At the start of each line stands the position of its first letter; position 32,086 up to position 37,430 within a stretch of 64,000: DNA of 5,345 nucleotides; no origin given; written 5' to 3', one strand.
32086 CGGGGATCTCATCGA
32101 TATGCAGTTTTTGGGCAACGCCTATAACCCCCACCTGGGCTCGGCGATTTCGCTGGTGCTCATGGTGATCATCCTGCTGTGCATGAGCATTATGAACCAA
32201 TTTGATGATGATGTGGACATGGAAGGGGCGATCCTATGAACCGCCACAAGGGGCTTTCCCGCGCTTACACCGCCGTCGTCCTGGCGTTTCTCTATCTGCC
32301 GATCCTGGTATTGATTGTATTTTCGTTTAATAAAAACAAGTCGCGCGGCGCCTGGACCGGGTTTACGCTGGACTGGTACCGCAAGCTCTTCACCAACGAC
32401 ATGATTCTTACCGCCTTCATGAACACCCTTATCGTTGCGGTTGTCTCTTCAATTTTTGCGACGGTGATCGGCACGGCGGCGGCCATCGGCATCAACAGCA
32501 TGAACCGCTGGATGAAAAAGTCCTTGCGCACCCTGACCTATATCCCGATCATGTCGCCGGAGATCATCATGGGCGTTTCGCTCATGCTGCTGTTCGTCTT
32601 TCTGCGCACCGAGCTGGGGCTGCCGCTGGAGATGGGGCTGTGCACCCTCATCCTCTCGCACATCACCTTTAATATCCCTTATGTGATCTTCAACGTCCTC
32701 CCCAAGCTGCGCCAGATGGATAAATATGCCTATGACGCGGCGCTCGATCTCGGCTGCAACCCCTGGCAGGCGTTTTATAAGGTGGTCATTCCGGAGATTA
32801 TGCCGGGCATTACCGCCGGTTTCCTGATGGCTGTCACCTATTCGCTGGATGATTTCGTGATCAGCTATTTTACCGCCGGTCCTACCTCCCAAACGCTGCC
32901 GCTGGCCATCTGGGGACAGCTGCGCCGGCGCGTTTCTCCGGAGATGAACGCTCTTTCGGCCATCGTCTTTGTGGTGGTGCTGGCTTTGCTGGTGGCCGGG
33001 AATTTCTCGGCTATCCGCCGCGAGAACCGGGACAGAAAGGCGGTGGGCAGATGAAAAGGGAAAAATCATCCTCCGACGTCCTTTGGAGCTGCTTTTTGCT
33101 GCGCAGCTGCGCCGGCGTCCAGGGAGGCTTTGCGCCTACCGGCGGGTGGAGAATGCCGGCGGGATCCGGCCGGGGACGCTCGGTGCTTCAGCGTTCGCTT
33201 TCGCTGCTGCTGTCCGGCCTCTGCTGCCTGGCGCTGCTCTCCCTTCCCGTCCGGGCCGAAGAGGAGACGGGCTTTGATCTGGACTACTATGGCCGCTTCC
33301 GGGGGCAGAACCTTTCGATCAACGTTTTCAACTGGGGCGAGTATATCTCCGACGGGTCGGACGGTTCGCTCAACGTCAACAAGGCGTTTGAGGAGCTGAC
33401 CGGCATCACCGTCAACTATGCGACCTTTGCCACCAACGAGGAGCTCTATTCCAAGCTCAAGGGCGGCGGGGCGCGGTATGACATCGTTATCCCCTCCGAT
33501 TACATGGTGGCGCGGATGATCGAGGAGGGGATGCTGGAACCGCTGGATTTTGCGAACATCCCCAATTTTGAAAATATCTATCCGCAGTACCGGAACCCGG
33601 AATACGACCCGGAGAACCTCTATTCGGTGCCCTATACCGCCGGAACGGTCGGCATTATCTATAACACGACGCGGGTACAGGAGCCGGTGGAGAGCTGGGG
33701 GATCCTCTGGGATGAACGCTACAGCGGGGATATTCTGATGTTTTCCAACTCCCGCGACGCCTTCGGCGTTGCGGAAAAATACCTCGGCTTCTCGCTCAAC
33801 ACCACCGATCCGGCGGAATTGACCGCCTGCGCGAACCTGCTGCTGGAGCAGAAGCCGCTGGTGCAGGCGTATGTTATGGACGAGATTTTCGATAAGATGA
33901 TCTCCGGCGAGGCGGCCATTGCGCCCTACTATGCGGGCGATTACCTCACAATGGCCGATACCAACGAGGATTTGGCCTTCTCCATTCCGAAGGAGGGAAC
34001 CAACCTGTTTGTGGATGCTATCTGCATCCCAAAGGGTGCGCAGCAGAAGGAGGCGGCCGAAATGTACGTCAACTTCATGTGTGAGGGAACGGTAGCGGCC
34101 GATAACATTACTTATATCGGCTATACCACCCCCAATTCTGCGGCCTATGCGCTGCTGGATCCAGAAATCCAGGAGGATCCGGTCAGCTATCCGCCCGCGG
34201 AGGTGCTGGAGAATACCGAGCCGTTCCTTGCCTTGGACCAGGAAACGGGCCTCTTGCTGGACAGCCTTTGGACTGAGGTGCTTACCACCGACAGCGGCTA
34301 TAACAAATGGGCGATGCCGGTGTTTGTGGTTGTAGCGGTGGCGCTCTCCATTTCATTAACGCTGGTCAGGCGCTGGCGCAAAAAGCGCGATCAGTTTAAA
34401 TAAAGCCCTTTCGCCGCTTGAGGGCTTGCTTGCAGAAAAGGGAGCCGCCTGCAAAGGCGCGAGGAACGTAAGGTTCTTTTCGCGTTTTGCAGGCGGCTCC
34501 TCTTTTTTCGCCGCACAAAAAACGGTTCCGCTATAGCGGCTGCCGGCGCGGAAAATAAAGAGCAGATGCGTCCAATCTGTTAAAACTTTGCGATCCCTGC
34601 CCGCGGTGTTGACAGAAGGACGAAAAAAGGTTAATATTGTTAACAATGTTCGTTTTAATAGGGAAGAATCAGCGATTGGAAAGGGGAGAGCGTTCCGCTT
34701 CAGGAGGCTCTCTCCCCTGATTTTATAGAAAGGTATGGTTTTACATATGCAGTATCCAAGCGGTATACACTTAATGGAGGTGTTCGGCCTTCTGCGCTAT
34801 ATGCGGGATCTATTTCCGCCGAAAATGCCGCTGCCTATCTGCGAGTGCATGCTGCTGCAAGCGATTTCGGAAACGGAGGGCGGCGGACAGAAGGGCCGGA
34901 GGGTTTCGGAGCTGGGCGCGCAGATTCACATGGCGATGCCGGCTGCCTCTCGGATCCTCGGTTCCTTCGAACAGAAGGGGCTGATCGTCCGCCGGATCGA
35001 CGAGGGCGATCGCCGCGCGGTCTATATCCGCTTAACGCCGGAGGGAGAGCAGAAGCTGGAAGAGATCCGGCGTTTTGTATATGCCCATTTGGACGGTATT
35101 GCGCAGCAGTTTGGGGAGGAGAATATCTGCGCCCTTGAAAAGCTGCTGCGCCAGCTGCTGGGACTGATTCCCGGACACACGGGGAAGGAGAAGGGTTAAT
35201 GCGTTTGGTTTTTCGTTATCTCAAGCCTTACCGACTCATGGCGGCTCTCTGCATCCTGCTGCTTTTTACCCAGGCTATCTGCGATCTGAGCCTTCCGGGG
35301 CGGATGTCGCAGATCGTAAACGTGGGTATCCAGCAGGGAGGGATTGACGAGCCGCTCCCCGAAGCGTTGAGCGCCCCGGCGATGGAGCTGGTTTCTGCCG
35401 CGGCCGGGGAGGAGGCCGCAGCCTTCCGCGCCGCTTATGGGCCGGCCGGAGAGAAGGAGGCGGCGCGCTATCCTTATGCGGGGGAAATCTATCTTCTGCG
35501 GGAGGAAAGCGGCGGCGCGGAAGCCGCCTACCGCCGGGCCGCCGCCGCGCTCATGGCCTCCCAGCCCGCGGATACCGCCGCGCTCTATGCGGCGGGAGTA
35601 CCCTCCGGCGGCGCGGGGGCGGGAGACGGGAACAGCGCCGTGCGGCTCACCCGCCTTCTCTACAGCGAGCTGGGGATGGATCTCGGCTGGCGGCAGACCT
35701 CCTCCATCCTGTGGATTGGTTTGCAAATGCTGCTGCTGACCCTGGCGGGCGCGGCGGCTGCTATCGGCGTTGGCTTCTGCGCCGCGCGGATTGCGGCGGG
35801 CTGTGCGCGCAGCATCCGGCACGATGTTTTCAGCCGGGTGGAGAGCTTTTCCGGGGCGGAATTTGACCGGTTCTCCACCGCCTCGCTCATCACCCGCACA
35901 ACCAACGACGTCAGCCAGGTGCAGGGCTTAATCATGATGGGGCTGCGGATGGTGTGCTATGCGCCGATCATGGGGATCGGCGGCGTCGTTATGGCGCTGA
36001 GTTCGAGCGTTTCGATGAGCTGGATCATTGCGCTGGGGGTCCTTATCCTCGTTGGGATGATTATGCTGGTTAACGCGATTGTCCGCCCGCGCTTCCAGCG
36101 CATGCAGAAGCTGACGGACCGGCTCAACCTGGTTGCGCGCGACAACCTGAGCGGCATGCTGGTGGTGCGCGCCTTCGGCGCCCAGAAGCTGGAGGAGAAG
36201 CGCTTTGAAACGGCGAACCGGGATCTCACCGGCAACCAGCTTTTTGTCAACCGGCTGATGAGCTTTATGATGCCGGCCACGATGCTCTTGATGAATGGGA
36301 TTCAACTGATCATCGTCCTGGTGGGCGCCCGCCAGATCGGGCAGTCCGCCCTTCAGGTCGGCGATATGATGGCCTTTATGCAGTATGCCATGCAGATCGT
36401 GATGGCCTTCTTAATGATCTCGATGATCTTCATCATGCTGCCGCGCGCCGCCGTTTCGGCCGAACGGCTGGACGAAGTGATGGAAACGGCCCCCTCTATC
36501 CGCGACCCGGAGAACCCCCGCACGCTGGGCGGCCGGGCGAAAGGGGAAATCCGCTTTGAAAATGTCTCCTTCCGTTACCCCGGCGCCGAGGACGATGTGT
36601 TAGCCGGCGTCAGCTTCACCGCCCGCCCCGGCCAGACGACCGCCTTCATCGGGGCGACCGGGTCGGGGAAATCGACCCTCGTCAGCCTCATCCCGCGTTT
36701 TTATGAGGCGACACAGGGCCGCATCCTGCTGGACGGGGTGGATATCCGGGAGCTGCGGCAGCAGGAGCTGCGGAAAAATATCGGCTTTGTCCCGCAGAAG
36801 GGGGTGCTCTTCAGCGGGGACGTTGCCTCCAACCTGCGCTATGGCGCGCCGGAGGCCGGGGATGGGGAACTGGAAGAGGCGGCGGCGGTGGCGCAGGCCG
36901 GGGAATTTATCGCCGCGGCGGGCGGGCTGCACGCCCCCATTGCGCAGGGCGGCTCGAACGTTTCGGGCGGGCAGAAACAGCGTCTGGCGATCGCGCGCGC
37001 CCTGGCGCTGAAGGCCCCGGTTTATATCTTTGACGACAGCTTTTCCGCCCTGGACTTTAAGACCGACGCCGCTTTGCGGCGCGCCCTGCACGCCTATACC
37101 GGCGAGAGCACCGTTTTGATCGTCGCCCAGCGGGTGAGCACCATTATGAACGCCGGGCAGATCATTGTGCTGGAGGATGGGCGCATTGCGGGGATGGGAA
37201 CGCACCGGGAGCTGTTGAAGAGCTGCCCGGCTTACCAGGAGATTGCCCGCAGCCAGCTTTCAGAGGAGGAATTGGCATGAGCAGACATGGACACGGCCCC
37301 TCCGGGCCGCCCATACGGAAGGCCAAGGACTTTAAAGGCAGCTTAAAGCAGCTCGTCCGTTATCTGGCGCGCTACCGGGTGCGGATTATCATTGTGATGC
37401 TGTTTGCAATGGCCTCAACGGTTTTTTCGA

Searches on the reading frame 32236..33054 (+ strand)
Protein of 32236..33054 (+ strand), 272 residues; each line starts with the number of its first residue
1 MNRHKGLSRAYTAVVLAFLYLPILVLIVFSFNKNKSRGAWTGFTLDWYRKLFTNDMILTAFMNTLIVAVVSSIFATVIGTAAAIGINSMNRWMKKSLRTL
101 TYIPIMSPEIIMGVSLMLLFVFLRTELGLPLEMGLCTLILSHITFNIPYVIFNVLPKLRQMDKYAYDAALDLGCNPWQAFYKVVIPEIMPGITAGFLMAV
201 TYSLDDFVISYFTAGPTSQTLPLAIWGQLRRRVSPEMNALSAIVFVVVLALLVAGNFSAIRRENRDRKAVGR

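Call 44: search_protein_families(library=pfam, proteins=[window:32236-33054:+], max_evalue=0.0001)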
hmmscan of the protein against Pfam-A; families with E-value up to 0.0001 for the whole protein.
window:32236-33054:+ (272 aa): 1 family
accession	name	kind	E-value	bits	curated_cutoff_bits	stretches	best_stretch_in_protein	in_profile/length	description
PF00528.27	BPD_transp_1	-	6.2e-19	68.9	26.4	1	76-253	2-166/184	Binding-protein-dependent transport system inner membrane component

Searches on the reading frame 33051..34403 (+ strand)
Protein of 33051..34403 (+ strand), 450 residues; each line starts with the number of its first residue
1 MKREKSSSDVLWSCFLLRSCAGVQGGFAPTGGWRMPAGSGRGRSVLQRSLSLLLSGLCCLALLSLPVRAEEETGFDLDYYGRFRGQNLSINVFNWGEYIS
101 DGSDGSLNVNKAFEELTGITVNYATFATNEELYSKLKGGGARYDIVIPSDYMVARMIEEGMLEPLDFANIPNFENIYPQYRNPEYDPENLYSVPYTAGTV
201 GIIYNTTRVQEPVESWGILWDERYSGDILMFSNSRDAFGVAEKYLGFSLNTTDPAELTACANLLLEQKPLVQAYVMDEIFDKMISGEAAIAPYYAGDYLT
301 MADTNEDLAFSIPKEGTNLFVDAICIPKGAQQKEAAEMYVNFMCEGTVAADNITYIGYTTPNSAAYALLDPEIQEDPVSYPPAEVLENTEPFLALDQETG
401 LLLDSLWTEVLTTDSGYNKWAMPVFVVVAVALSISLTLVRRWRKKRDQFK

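Call 15: search_protein_families(library=pfam, proteins=[window:33051-34403:+], max_evalue=0.0001)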
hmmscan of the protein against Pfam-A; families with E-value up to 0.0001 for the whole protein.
window:33051-34403:+ (450 aa): 4 families
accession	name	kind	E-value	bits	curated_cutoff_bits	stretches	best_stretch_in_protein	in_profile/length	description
PF13416.11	SBP_bac_8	-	3.7e-29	102.8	27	1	111-377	4-275/279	Bacterial extracellular solute-binding protein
PF13343.11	SBP_bac_6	-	5e-26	92.1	24.6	1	144-378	5-234/245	Bacterial extracellular solute-binding protein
PF01547.30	SBP_bac_1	-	4e-17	63.6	26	1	109-343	14-300/307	Bacterial extracellular solute-binding protein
PF13531.11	SBP_bac_11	-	1.8e-06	28.4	25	1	109-343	16-212/227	Bacterial extracellular solute-binding protein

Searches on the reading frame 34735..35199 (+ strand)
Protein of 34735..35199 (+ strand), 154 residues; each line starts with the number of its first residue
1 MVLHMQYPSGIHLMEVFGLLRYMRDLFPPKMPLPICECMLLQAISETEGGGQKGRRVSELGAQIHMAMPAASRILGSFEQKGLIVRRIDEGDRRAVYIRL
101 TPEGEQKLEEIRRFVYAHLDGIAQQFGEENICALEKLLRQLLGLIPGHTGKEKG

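Call 45: search_protein_families(library=pfam, proteins=[window:34735-35199:+], max_evalue=0.01)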
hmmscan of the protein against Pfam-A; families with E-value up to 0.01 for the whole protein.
window:34735-35199:+ (154 aa): 6 families
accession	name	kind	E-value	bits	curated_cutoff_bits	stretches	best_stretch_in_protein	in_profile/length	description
PF12802.13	MarR_2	-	3.6e-08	33.9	27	1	37-95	7-61/61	MarR family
PF01047.28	MarR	-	5.6e-08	33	24.6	1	56-96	19-59/59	MarR family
PF13463.12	HTH_27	-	0.00028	21.5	22.2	1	58-104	22-68/68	Winged helix DNA-binding domain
PF25213.1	HVO_A0261_N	-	0.0011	19.2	35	1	55-115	25-78/86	HVO_A0261 N-terminal domain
PF22381.2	Staph_reg_Sar_Rot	-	0.0019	18.7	27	1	33-111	12-85/85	Transcriptional regulator SarA/Rot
PF09339.16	HTH_IclR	-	0.0023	18.1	22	1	40-86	8-50/52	IclR helix-turn-helix domain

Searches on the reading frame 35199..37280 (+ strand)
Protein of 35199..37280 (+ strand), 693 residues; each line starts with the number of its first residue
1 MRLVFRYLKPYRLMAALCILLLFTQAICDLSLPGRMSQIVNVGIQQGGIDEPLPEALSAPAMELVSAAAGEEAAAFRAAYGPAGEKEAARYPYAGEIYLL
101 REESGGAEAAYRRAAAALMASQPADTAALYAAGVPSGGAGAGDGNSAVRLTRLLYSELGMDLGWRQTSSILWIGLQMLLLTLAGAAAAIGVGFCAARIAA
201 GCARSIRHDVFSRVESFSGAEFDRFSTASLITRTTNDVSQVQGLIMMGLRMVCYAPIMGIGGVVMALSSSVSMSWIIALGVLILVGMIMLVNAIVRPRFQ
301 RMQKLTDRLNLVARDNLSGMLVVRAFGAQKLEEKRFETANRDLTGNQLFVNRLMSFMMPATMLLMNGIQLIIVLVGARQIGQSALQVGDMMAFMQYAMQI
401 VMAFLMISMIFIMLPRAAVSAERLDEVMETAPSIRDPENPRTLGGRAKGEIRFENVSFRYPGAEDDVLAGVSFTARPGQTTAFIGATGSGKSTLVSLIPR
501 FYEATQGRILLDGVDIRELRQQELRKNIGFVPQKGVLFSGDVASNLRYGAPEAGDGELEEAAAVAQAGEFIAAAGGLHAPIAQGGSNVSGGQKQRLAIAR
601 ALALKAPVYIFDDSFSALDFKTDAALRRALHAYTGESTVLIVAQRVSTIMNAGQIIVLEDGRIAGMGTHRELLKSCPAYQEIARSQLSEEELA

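Call 15: search_protein_families(library=pfam, proteins=[window:35199-37280:+], max_evalue=0.0001)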
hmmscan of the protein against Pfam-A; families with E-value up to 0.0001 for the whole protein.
window:35199-37280:+ (693 aa): 3 families
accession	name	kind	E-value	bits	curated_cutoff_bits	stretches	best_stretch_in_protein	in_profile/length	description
PF00664.28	ABC_membrane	-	4.7e-35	122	28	1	168-404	38-274/274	ABC transporter transmembrane region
PF00005.33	ABC_tran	-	7.1e-29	101.6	25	1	469-615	2-136/137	ABC transporter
PF02463.25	SMC_N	-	3.7e-07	30.2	40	1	533-656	135-209/220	RecF/RecN/SMC N terminal domain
